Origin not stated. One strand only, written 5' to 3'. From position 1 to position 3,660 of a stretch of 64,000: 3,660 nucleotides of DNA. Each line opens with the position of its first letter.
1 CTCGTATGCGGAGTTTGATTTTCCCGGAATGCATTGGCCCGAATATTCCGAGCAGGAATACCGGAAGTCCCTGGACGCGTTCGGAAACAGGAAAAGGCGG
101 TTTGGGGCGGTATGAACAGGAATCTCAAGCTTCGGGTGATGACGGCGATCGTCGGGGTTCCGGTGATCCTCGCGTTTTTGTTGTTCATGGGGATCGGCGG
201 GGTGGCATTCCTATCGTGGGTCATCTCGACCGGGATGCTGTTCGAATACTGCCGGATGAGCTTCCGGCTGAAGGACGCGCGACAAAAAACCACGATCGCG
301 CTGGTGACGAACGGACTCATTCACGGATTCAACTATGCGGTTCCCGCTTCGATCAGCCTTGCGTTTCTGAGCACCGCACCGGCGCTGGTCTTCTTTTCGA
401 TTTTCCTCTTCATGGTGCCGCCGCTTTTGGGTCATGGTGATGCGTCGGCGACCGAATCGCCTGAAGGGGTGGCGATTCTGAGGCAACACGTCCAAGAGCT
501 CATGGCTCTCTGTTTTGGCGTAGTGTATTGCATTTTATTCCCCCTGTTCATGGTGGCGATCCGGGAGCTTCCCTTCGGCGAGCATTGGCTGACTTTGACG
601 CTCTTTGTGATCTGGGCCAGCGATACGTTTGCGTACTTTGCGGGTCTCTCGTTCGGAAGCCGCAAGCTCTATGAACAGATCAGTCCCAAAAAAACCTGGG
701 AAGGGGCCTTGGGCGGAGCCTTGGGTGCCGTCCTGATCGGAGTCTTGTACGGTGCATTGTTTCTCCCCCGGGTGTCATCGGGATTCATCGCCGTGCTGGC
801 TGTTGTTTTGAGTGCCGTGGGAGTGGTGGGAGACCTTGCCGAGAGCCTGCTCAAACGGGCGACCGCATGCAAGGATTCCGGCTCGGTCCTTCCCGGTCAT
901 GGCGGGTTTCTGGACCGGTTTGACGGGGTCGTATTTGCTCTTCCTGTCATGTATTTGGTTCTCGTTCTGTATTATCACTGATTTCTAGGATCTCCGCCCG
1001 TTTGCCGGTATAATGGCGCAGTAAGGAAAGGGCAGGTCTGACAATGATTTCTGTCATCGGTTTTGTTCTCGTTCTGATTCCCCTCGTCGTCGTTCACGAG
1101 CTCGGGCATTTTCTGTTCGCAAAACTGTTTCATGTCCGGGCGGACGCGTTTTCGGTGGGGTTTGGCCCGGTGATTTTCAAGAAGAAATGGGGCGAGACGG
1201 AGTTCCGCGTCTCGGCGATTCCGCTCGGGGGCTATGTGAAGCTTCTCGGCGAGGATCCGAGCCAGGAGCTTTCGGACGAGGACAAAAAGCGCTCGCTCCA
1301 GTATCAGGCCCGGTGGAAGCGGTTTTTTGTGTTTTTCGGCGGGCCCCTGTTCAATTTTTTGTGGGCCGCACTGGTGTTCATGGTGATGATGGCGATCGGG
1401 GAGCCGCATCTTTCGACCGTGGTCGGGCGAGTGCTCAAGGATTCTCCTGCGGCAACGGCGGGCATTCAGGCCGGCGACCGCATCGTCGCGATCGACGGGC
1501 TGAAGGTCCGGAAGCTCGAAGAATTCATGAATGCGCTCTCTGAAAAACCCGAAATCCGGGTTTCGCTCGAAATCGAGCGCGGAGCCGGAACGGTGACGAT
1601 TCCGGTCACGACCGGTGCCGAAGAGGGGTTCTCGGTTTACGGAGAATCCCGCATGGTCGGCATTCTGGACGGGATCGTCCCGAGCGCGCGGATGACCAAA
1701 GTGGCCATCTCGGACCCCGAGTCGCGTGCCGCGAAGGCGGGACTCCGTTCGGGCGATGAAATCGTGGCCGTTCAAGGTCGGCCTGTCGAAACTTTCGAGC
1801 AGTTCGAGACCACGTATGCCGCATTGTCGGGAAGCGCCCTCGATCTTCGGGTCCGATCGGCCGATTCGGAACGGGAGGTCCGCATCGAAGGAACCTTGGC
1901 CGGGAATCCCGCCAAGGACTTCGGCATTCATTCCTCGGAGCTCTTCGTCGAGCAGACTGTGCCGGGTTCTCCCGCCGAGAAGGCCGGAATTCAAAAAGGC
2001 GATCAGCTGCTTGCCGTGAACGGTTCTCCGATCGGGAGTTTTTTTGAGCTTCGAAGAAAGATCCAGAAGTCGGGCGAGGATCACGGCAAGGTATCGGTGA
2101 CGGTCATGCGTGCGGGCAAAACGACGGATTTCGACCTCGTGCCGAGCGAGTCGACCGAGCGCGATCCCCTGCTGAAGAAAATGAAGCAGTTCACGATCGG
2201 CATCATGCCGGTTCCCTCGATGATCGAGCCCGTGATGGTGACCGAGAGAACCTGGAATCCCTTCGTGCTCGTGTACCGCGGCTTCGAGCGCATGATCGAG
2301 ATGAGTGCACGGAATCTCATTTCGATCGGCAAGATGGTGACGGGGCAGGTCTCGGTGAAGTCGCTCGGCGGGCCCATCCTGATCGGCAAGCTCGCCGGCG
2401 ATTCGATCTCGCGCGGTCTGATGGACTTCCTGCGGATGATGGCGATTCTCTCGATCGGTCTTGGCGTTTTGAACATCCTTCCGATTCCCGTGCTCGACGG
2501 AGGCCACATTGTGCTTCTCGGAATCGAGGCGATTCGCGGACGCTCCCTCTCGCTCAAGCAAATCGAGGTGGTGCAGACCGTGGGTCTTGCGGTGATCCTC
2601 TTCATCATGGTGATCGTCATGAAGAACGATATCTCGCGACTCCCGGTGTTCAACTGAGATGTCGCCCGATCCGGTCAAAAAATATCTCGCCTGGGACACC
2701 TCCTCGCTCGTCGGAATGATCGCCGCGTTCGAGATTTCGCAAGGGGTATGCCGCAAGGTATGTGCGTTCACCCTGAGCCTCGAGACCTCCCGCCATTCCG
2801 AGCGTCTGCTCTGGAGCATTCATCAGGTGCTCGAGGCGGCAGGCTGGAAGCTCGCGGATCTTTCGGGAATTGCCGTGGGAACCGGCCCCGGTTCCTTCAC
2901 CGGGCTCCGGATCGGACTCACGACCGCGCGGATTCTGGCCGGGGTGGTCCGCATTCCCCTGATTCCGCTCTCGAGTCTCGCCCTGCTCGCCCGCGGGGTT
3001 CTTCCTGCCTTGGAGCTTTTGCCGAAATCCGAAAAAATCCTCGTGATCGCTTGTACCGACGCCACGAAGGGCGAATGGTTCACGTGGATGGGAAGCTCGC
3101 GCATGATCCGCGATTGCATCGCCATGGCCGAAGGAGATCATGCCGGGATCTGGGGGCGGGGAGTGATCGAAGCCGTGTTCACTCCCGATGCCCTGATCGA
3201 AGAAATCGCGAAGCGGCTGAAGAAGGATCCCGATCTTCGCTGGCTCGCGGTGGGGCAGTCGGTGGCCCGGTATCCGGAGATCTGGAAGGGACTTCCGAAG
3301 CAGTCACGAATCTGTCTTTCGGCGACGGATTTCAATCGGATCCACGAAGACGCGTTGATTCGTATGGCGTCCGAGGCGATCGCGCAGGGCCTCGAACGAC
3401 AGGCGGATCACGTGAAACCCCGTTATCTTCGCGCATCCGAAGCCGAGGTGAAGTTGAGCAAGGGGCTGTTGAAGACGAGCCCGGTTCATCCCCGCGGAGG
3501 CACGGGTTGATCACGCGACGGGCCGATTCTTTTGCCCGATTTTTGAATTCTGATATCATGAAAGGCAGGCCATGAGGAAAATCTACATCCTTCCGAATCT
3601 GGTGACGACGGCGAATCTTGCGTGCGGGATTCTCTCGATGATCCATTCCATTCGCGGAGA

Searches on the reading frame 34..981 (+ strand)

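Call 48: search_protein_families(library=pfam, proteins=[window:34-981:+], max_evalue=0.0001)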
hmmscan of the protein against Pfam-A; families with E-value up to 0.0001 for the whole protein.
window:34-981:+ (315 aa): 1 family
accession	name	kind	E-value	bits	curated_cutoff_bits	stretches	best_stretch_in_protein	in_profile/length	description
PF01148.25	CTP_transf_1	-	7e-56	190.4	24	1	32-311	1-262/264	Cytidylyltransferase family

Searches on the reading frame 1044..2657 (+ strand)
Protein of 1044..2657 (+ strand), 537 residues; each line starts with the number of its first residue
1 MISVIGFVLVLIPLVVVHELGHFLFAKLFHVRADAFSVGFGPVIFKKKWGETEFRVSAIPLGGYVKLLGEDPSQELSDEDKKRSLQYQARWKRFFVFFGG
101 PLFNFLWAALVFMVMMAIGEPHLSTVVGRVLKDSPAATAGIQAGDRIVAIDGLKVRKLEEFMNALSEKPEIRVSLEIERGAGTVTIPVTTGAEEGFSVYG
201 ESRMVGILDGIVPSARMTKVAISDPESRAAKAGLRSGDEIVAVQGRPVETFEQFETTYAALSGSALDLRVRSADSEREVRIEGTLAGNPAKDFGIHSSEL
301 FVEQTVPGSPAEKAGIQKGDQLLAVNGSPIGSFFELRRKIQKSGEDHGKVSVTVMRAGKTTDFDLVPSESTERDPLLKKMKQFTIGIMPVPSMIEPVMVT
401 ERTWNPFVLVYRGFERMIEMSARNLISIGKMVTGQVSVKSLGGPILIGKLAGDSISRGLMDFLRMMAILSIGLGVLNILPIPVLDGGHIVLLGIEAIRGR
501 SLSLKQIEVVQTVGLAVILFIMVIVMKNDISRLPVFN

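Call 48: search_protein_families(library=pfam, proteins=[window:1044-2657:+], max_evalue=0.0001)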
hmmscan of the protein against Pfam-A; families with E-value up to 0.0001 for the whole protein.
window:1044-2657:+ (537 aa): 6 families
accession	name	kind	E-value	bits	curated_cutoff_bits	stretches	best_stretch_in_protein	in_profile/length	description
PF02163.28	Peptidase_M50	-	1.8e-63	214.3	27.2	1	7-520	2-220/221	Peptidase family M50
PF17820.7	PDZ_6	-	9.8e-34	115.3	27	3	126-179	1-54/54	PDZ domain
PF13180.12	PDZ_2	-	5.8e-29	100.6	27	2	125-189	14-79/80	PDZ domain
PF00595.29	PDZ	-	1.1e-25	90.2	23.2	2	286-355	17-81/81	PDZ domain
PF14685.13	PDZ_Tricorn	-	6.8e-14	52.1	25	0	133-182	30-81/88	Tricorn protease PDZ domain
PF21558.3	Pept_S41_N_bact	-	1.7e-12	47.5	27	0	219-262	5-48/87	Bacteroidetes, Peptidase, S41 family, N-terminal domain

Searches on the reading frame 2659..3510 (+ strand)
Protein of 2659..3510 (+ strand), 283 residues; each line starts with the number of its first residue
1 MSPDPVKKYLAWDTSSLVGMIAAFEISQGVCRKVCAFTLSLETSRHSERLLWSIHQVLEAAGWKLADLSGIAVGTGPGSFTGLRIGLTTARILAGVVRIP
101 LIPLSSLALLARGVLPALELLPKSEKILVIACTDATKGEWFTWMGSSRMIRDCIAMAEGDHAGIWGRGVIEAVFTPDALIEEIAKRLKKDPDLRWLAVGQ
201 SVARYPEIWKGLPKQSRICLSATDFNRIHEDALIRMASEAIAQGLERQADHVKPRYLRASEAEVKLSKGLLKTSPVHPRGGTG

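Call 48: search_protein_families(library=pfam, proteins=[window:2659-3510:+], max_evalue=0.0001)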
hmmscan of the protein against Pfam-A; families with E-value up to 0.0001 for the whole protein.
window:2659-3510:+ (283 aa): 1 family
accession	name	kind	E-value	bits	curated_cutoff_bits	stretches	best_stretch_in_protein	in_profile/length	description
PF00814.31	TsaD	-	2e-20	74.1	24.8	1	44-142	27-120/264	tRNA N6-adenosine threonylcarbamoyltransferase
